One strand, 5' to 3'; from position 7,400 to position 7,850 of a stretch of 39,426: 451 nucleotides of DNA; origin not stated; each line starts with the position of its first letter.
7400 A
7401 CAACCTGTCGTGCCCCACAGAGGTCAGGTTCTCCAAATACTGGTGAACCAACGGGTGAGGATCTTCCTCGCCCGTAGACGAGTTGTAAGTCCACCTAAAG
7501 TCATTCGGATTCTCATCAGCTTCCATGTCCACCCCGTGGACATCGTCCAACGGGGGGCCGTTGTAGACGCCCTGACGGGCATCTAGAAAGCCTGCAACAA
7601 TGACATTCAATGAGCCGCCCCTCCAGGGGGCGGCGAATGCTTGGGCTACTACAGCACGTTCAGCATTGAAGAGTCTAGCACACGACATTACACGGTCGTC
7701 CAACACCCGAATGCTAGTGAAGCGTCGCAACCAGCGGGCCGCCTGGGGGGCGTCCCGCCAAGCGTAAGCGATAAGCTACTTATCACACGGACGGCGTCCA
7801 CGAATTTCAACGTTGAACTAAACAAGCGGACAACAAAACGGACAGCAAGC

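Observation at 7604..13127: A hairpin element with conserved flanks occurs exactly twice, sense-oriented in the leaders of two oppositely transcribed operons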

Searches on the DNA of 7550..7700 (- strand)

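Call 47: build_rna_model(alignment_id=A5, structure=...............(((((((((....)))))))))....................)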
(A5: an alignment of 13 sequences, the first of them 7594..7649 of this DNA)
Model R1 built from alignment A5 (13 sequences, 57 columns); structure: as given.
model positions 56; base pairs 9; branch points 0; effective number of sequences 10.63; information 0.994 bits per position. Calibrated on 0.2 Mb of random sequence (short: E-values are rough).
structure used (alignment columns):
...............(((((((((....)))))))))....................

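Call 48: search_with_rna_model(model_id=R1, source=window, filters=off, max_evalue=10)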
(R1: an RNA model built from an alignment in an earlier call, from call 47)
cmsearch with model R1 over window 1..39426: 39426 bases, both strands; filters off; matches with E-value up to 10: 23.
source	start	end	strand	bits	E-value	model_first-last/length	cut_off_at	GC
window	7594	7649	-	68.1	1.2e-13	1-56/56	no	0.61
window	13081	13137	+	61.6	3.4e-12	1-56/56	no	0.61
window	9026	9048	+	23.2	0.0013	16-37/56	no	0.87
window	9026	9047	-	19.6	0.0084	16-36/56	no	0.91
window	7614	7634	+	19.3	0.0099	16-36/56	no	0.9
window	13096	13117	-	13.8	0.17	16-36/56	no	0.86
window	13072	13095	-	11.7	0.48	1-56/56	no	0.42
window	18751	18779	-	10.3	0.98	1-56/56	no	0.59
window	15593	15611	+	9.4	1.6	16-36/56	no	0.84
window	19982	20005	-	9.2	1.8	16-39/56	no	0.71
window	7669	7723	-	8.9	2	1-56/56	no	0.51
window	5080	5107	+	8.6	2.4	16-40/56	no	0.75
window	10502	10514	+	8.4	2.6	20-32/56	no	0.85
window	21667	21702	-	7.5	4.1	1-56/56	no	0.53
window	10497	10518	-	7.4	4.5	17-35/56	no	0.82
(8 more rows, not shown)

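Call 49: search_with_rna_model(model_id=R1, sources=[L001, L002, L003, L004, L005, L006, L007, L008, L009, L010, L011, L012, L013, L014, L015, L016, L020, L021, L023, L024, L025, L026, L027, L028, L041, L042, L043, L044, L045], max_evalue=0.01)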
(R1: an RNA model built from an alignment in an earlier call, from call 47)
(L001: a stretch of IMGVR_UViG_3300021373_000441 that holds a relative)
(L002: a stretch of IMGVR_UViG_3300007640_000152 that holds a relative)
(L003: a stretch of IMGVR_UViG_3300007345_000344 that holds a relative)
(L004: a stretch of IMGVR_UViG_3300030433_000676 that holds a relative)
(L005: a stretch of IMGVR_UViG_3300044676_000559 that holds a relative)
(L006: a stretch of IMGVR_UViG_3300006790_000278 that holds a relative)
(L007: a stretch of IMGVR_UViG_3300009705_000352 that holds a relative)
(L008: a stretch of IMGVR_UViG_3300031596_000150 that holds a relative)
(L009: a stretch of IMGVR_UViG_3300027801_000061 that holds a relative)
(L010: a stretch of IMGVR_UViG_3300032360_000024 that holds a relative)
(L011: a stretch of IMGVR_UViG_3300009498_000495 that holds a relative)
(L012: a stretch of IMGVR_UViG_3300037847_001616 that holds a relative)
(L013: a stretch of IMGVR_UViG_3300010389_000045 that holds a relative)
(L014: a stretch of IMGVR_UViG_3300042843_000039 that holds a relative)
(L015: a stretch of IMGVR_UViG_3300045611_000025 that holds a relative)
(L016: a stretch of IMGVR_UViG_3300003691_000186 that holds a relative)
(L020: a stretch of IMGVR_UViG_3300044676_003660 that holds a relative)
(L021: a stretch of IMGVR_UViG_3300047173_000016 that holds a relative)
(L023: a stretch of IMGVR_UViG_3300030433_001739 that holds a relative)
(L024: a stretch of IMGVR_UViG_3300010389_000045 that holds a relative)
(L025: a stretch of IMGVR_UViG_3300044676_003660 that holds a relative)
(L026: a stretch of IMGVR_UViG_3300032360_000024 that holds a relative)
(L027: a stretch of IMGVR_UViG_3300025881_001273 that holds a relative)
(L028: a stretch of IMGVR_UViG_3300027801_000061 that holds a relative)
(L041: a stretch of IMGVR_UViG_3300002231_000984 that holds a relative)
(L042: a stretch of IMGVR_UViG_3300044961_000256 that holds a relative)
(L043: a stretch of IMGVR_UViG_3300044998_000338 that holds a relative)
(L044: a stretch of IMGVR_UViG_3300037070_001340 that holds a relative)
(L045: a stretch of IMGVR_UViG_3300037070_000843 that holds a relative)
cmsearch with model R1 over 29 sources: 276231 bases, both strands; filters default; matches with E-value up to 0.01: 16.
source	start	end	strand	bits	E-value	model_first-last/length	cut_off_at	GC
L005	77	132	+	70.6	2.4e-13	1-56/56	no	0.59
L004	641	696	+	69.3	4.4e-13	1-56/56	no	0.59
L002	374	429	+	69.3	4.6e-13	1-56/56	no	0.57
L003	460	515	+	69.3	4.6e-13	1-56/56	no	0.57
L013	287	342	+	67.6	1.1e-12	1-56/56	no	0.62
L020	9039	9094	-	67.6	1.1e-12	1-56/56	no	0.55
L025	1089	1144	+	67.6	1.1e-12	1-56/56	no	0.55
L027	3633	3689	+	64.2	6.4e-12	1-56/56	no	0.56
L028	4025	4081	+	64.2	6.4e-12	1-56/56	no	0.56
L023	1617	1672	+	62.3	1.6e-11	1-56/56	no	0.55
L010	623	678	+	62.1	1.8e-11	1-56/56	no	0.59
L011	2084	2139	+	62.1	1.8e-11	1-56/56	no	0.59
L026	4153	4209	+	61.4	2.7e-11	1-56/56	no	0.54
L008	447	502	+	60.6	4e-11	1-56/56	no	0.62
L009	992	1047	+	60.6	4e-11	1-56/56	no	0.62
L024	4743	4796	+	54.5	9.4e-10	1-56/56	no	0.61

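Call 74: search_dna_similar(query=window:7604-7640:-, collection=plasmids, mode=distant, max_evalue=10, max_rows=25)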
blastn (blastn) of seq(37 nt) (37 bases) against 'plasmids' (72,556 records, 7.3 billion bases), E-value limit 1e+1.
Records with a match: 14; places in all: 14; records where one place covers at least 80% of the query: 0.
Best place of each record, by identity: >=99% 4; 95-99% 4; 90-95% 4; 80-90% 2.
By first word of the organism name: Streptomyces 5; Micrococcus 2; Microvirga 1; Sinorhizobium 1; Ralstonia 1; Haladaptatus 1; Phenylobacterium 1; Deinococcus 1; Aeromonas 1.
By predicted mobility (MOB-suite, as given by PLSDB): non-mobilizable 11; mobilizable 2; conjugative 1.
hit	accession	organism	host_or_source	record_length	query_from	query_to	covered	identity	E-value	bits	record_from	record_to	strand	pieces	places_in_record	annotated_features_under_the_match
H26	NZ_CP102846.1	Microvirga terrae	soil,soil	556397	7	35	78%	86.2%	1e+0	36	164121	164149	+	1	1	trifunctional serine/threonine-protein kinase/ATP-binding ...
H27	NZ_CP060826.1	Streptomyces genisteinicus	whole organism,leaf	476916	1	27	73%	88.9%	1e+0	37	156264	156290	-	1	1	type I polyketide synthase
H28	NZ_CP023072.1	Sinorhizobium fredii CCBAU 83666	G.max,nodule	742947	1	25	68%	92.0%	4e-1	37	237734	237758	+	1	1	none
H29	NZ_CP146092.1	Ralstonia sp. RRA.1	-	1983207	8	30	62%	95.7%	4e-1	38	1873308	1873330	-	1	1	none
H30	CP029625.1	Streptomyces sp. ETH9427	cell culture,soil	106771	6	28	62%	91.3%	5e+0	34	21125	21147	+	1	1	none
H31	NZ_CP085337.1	Haladaptatus halobius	cell culture,saline soil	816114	5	27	62%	91.3%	5e+0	34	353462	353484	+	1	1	LLM class flavin-dependent oxidoreductase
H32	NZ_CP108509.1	Streptomyces sp. NBC_01237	-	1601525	5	27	62%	91.3%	5e+0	34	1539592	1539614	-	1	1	none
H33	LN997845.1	Streptomyces reticuli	-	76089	8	28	57%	95.2%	5e+0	35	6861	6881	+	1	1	hypothetical protein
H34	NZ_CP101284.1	Phenylobacterium sp. LH3H17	-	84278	10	30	57%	95.2%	5e+0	35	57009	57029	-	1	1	LysR substrate-binding domain-containing protein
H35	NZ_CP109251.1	Streptomyces cellulosae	-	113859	8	28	57%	95.2%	5e+0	35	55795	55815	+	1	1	hypothetical protein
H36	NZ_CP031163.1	Deinococcus wulumuqiensis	cell culture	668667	11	29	51%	100.0%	1e+0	36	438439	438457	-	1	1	DEAD/DEAH box helicase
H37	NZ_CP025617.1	Micrococcus luteus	whole organism,air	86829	6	23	49%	100.0%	5e+0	34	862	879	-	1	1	none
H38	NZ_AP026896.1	Aeromonas caviae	Microbe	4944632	13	30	49%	100.0%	5e+0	34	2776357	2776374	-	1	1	none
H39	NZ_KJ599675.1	Micrococcus sp. A7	-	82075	6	23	49%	100.0%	5e+0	34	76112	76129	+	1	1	hypothetical protein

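Call 79: search_with_rna_model(model_id=R1, sources=[L092, L090, L088, L087], filters=off, max_evalue=1, show_alignments=3)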
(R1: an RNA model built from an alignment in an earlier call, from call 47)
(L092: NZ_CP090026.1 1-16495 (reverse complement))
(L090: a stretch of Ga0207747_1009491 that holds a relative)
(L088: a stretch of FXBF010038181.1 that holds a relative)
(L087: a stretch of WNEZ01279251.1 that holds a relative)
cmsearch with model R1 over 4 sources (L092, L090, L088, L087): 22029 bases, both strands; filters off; matches with E-value up to 1: 6.
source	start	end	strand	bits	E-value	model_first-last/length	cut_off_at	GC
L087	940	994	+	18.4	0.0084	1-56/56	no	0.53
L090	2266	2320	+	10.9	0.4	1-56/56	no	0.6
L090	2043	2097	+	10.9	0.42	1-56/56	no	0.64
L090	2193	2247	+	10.3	0.55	1-56/56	no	0.56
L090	1748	1801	+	10.1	0.62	1-56/56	no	0.61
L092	5835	5855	+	9.7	0.77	16-37/56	no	0.86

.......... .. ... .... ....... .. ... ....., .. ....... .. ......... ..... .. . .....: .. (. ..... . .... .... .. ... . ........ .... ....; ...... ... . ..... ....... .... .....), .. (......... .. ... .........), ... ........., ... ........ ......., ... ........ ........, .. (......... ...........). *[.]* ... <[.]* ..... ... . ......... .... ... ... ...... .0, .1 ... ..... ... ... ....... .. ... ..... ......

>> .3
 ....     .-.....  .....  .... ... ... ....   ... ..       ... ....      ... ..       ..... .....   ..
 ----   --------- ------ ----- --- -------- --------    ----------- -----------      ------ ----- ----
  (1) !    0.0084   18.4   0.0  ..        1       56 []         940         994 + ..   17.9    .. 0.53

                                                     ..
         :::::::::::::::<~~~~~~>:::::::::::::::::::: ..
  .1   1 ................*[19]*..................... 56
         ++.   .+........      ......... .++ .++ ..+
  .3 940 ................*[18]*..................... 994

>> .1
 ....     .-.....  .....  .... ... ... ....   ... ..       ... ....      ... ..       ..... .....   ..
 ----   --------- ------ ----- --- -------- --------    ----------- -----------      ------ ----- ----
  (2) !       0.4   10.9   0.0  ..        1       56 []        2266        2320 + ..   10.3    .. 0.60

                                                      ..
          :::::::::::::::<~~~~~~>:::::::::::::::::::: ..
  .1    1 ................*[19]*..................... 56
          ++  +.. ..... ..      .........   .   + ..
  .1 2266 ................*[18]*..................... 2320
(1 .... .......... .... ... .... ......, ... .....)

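Call 94: search_rna_families(source=window, start=7550, end=7700, threshold=evalue, max_evalue=10, show_alignments=3)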
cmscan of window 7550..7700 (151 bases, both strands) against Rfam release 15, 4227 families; matches with E-value up to 10: 3.
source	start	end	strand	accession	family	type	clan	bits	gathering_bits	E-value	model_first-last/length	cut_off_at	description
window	7613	7636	-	RF02977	THF-II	Cis-reg;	-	15.1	41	1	10-32/39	no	THF-II riboswitch (folE RNA)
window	7613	7640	-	RF00624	P9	Gene;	-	12.4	43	1.8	46-73/74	no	Pseudomonas sRNA P9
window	7614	7634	+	RF01325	CRISPR-DR12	Gene; CRISPR;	-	11.9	37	8.9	1-30/30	no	CRISPR RNA direct repeat element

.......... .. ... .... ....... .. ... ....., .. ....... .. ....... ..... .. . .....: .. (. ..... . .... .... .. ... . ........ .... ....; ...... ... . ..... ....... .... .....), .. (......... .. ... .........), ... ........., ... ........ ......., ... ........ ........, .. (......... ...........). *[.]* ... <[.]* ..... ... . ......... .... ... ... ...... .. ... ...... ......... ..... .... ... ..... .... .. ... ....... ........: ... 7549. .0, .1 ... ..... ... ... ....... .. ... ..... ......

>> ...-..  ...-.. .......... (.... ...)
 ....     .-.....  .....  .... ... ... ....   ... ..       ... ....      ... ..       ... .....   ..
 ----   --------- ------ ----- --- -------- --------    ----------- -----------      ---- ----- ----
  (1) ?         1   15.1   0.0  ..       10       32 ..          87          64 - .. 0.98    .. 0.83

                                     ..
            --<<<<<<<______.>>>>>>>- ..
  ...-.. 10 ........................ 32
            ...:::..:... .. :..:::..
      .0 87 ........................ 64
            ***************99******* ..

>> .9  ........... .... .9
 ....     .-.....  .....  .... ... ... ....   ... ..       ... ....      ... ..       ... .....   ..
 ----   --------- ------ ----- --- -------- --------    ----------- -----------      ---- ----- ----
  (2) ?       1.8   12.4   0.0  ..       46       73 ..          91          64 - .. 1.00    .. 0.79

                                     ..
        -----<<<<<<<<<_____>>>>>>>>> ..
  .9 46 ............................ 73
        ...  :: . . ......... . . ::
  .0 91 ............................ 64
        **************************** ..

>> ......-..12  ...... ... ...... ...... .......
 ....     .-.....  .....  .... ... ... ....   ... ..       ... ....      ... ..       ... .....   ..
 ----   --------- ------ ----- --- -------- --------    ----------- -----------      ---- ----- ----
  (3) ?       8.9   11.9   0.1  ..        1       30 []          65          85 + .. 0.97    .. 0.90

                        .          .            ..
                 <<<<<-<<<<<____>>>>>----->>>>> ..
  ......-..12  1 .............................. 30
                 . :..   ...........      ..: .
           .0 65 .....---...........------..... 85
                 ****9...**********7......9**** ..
